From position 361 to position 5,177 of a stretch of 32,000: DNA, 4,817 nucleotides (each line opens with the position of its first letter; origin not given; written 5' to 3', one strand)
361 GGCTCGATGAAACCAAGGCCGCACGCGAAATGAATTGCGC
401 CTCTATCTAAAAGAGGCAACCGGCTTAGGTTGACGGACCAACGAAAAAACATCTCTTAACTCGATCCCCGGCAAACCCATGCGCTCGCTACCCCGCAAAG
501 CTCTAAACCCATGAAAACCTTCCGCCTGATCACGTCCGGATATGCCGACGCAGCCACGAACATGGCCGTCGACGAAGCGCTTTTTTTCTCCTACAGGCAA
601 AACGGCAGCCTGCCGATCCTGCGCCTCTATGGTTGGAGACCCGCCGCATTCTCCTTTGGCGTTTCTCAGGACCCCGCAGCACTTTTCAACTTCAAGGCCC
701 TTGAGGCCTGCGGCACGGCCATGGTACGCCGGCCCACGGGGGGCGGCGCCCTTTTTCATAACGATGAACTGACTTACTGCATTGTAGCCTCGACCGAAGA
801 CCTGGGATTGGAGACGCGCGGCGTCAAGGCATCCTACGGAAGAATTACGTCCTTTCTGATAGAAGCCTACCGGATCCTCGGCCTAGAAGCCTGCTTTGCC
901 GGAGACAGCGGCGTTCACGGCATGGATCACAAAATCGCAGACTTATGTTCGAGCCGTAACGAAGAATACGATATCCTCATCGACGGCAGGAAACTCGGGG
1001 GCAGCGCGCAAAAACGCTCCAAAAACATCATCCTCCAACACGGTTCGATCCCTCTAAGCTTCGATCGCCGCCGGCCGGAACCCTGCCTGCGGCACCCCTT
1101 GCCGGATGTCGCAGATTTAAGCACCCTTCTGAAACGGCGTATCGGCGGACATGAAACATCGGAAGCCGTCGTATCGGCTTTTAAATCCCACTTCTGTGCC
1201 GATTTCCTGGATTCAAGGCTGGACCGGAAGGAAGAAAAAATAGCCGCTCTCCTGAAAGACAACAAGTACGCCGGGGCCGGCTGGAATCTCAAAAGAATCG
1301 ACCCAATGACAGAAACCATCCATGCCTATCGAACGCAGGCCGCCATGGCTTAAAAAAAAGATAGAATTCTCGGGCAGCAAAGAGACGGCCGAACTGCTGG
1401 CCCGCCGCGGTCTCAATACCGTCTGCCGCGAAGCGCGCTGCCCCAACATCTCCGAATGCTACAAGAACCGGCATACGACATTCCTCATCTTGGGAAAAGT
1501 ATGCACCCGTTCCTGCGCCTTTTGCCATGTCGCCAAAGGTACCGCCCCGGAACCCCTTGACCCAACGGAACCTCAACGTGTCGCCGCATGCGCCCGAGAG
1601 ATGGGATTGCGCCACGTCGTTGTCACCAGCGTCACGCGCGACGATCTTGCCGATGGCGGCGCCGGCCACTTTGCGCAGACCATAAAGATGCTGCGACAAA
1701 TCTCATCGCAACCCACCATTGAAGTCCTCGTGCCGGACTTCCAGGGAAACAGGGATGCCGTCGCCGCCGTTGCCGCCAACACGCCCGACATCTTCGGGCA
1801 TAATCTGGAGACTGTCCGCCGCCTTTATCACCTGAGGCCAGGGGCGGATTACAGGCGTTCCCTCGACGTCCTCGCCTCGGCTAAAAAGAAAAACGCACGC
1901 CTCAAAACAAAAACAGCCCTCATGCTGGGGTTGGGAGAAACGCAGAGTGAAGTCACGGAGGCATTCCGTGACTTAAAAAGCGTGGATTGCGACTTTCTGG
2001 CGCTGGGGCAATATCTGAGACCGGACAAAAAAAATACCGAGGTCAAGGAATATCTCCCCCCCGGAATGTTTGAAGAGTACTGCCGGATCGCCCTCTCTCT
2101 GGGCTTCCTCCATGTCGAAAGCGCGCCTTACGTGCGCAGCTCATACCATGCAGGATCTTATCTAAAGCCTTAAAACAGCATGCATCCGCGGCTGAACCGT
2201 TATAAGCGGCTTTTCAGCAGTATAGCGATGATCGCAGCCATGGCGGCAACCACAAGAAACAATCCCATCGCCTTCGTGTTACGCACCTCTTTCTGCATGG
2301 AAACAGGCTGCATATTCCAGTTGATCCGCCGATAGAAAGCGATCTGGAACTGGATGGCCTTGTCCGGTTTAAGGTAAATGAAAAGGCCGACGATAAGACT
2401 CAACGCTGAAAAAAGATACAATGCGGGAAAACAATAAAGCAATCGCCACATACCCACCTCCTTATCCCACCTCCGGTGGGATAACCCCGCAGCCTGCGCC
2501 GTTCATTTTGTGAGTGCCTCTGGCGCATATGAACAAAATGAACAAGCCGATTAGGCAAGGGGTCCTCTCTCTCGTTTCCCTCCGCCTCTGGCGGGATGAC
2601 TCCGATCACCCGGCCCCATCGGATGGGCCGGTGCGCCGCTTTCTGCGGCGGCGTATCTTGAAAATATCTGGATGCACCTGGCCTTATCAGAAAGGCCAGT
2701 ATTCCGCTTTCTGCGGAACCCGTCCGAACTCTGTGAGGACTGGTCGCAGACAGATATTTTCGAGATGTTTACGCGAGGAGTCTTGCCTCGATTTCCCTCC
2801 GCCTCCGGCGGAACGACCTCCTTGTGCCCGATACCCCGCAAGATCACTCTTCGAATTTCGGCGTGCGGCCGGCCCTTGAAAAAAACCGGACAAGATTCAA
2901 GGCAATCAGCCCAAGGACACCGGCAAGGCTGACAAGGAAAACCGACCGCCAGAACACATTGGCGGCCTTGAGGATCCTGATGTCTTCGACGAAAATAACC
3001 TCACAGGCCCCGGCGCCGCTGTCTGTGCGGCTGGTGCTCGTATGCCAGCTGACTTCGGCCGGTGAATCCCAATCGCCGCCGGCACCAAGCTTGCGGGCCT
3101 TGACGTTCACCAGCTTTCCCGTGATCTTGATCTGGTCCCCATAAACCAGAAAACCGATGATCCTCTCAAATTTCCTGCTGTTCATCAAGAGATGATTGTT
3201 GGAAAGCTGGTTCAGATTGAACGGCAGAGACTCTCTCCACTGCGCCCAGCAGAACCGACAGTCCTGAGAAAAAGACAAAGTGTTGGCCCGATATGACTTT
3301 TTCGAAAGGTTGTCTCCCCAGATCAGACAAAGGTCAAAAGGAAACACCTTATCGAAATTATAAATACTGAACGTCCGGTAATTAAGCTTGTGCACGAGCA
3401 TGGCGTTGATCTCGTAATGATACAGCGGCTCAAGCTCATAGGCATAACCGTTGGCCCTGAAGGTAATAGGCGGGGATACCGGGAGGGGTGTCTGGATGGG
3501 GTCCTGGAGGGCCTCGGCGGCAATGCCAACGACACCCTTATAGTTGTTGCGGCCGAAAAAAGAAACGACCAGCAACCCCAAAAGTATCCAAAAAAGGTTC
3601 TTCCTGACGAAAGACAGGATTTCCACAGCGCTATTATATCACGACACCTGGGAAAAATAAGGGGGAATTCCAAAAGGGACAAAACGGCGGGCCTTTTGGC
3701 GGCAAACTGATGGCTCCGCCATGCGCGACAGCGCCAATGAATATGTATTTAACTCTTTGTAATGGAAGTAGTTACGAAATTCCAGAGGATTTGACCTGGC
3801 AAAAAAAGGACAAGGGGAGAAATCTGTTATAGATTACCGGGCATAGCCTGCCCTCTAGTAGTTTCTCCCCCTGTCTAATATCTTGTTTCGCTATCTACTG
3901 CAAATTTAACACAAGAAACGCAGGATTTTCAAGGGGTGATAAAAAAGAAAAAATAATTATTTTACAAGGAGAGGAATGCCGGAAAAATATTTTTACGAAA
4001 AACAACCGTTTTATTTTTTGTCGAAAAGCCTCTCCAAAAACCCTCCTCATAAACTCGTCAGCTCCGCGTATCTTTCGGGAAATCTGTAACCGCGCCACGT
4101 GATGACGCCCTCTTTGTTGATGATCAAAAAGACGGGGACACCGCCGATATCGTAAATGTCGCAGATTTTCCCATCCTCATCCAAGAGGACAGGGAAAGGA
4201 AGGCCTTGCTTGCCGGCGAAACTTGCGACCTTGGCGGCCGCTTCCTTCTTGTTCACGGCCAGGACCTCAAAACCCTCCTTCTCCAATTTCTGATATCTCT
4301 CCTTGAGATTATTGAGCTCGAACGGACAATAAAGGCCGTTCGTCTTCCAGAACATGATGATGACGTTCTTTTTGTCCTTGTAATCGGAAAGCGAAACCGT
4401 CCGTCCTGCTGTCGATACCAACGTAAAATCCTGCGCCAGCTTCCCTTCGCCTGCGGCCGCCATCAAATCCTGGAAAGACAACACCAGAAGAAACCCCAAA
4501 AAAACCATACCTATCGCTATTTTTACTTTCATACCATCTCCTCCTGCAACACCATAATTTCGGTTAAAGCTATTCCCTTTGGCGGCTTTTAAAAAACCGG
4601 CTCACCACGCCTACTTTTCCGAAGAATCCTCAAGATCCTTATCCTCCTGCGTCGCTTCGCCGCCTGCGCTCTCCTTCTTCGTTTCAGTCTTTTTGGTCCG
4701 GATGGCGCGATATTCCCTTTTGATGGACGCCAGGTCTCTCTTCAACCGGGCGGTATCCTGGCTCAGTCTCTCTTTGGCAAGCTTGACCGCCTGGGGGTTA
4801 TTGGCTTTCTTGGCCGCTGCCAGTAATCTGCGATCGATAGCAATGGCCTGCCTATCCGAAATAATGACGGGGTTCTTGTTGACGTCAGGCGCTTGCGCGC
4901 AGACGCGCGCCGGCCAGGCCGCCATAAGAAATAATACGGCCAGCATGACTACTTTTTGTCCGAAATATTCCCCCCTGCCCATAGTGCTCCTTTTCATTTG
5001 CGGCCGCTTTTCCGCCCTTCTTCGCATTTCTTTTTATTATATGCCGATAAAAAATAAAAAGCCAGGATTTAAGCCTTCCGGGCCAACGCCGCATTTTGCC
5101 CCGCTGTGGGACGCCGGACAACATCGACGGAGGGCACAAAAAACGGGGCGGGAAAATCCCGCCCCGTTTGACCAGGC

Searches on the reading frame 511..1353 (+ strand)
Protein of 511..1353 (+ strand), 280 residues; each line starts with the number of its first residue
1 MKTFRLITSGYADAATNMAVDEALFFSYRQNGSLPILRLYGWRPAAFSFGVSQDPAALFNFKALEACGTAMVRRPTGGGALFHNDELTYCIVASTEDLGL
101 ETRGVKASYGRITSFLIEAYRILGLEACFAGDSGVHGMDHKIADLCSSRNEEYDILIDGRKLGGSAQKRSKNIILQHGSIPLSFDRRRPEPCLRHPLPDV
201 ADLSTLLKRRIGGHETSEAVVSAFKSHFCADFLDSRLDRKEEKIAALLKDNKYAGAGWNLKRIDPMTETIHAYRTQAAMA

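Call 27: search_protein_families(library=pfam, proteins=[window:511-1353:+], max_evalue=0.0001)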
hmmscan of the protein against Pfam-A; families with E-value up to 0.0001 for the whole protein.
window:511-1353:+ (280 aa): 2 families
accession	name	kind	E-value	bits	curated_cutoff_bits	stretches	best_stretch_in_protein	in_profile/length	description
PF21948.1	LplA-B_cat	-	2.6e-30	106.3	27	1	13-224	1-199/200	Lipoyl protein ligase A/B catalytic domain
PF03099.24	BPL_LplA_LipB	-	1.9e-13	50.9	21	1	59-185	16-133/133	Biotin/lipoate A/B protein ligase family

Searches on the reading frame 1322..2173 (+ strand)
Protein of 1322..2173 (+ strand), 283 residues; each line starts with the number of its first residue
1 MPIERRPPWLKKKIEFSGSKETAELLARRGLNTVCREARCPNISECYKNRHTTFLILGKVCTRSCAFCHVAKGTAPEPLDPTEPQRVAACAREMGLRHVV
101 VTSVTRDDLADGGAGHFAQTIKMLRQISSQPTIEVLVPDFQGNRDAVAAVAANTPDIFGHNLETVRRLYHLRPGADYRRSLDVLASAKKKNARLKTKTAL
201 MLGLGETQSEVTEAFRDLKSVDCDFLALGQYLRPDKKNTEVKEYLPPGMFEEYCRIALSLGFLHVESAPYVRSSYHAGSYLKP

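Call 27: search_protein_families(library=pfam, proteins=[window:1322-2173:+], max_evalue=0.0001)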
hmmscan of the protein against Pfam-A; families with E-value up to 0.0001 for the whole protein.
window:1322-2173:+ (283 aa): 1 family
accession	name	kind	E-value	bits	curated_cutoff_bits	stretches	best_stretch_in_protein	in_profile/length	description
PF04055.27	Radical_SAM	-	2.7e-16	60.6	29.5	1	56-218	2-166/166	Radical SAM superfamily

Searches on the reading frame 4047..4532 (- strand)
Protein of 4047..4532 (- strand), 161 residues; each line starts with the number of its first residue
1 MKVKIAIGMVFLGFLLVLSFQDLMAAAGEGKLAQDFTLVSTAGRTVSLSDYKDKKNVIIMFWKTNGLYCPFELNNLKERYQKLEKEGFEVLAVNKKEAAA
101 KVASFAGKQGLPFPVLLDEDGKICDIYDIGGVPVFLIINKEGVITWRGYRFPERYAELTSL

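Call 6: search_protein_families(library=pfam, proteins=[window:4047-4532:-], max_evalue=0.01)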
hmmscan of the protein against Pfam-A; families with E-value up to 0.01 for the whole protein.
window:4047-4532:- (161 aa): 6 families
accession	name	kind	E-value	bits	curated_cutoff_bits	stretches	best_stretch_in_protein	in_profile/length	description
PF00578.27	AhpC-TSA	-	1.4e-25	90.1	26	1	30-146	2-123/124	AhpC/TSA family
PF08534.16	Redoxin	-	4.9e-19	69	26.6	1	30-149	3-133/148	Redoxin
PF02630.20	SCO1-SenC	-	4.2e-05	24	22.8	1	34-90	2-58/134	SCO1/SenC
PF13905.12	Thioredoxin_8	-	0.0001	23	27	1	55-142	2-92/94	Thioredoxin-like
PF13098.12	Thioredoxin_2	-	0.00052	20.7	27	1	52-157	3-102/104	Thioredoxin-like domain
PF13911.12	AhpC-TSA_2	-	0.001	19.8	27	1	76-123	2-48/114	AhpC/TSA antioxidant enzyme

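Call 7: search_protein_families(library=ncbifam, proteins=[window:4047-4532:-], max_evalue=0.1)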
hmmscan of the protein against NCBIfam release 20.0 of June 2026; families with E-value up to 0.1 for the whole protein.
window:4047-4532:- (161 aa): 17 families
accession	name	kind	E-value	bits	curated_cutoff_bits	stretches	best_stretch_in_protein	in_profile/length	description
NF002854.0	PRK03147.1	subfamily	3.4e-25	89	170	1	8-145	17-153/176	thiol-disulfide oxidoreductase ResA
NF006960.0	PRK09437.1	equivalog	4.8e-13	49.3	140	1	28-137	5-113/156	thioredoxin-dependent thiol peroxidase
NF041202.1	StoA_CxxC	exception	2.7e-11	43.6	210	1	14-144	14-144/163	endospore biogenesis thiol-disulfide oxidoreductase StoA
NF053650.1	PerredPrxQDein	equivalog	2.8e-08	33.9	260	1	35-123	3-89/148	thioredoxin-dependent peroxiredoxin PrxQ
NF040737.1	peroxi_PrxU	equivalog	3.9e-08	33.3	270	1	27-129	36-147/233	thioredoxin-dependent peroxiredoxin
TIGR00385.1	dsbE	subfamily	5.1e-08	32.7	123.15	1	46-147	55-153/173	DsbE family thiol:disulfide interchange protein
NF041054.1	WAxxUGC_long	equivalog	3.6e-06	26.5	300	1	33-145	84-195/354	ResA-like WAxxUGC motif-containing protein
NF047696.1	ThlDiSintTplARhiz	equivalog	4.6e-06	26.6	230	1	26-95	70-138/219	thiol:disulfide interchange protein TlpA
NF010625.0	PRK14018.1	equivalog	2.9e-05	22.8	522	1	31-144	33-152/521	bifunctional peptide-methionine (S)-S-oxide reductase MsrA/peptide-methionine (R)-S-oxide reductase MsrB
NF040769.1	SelL_rel_redox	subfamily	9.2e-05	22.1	120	1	33-130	3-101/173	SelL-related redox protein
NF011941.0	PRK15412.1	equivalog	9.6e-05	22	359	1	41-147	55-158/185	thiol:disulfide interchange protein DsbE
TIGR03137.1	AhpC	equivalog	9.9e-05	22.2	272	1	45-96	23-74/187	alkyl hydroperoxide reductase subunit C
NF009669.0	PRK13190.1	equivalog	0.0012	18.1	261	1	31-129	7-109/203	putative peroxiredoxin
NF011576.0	PRK15000.1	subfamily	0.0018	18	301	1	43-94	20-75/200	peroxiredoxin C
NF001808.0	PRK00522.1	equivalog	0.0029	17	123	1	29-85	20-76/167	thiol peroxidase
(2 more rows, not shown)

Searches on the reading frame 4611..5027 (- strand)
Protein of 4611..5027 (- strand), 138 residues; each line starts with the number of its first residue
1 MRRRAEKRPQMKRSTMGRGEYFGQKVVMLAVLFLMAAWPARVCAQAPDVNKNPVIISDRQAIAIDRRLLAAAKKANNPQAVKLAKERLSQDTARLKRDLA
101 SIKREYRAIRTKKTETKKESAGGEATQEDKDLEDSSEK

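Call 6: search_protein_families(library=pfam, proteins=[window:4611-5027:-], max_evalue=0.01)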
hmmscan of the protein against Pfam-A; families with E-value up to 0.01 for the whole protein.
window:4611-5027:- (138 aa): 0 families

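Call 7: search_protein_families(library=ncbifam, proteins=[window:4611-5027:-], max_evalue=0.1)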
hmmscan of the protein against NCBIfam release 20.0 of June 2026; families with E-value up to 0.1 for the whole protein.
window:4611-5027:- (138 aa): 0 families

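Call 89: search_protein_families(library=ncbifam, proteins=[window:4611-5027:-], max_evalue=0.001)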
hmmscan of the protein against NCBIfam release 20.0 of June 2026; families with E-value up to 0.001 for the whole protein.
window:4611-5027:- (138 aa): 0 families
